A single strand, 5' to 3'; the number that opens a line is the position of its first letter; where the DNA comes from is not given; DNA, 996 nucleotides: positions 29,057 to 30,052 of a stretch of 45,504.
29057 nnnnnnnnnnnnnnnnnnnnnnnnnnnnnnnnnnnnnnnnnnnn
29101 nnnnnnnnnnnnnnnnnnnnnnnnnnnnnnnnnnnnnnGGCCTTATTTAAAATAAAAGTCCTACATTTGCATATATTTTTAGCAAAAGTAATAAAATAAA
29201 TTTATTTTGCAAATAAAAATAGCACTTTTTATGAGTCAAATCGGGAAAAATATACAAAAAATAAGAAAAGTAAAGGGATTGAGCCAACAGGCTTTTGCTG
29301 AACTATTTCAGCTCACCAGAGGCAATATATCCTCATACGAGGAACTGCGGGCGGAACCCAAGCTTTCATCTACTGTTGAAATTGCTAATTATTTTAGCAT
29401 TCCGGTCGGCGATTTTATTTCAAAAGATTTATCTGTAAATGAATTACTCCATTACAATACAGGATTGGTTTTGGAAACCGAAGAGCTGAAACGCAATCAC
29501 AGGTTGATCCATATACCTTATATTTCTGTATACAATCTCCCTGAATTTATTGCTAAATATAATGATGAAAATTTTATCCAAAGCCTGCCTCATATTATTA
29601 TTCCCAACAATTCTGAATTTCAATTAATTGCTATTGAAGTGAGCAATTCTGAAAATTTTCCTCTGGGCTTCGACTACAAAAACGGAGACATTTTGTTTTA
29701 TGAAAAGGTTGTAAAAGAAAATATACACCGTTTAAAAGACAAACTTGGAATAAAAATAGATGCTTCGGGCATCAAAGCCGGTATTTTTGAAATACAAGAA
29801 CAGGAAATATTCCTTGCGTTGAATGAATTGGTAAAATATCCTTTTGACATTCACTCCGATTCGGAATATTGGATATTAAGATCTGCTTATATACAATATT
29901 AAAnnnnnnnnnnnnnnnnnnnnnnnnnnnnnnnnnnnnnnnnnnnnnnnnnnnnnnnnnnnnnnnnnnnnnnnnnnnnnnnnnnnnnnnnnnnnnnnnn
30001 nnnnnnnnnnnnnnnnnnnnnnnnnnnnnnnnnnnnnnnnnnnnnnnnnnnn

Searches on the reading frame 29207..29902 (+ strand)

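Call 96: search_protein_families(library=pfam, proteins=[window:29207-29902:+], max_evalue=0.001)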
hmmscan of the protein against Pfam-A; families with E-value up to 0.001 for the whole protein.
window:29207-29902:+ (231 aa): 2 families
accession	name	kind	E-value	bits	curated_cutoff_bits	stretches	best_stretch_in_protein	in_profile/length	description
PF12844.13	HTH_19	-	1.7e-06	28.3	30.2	1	13-68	1-56/64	Helix-turn-helix domain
PF01381.28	HTH_3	-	8.1e-06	26.2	23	1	16-69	1-54/55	Helix-turn-helix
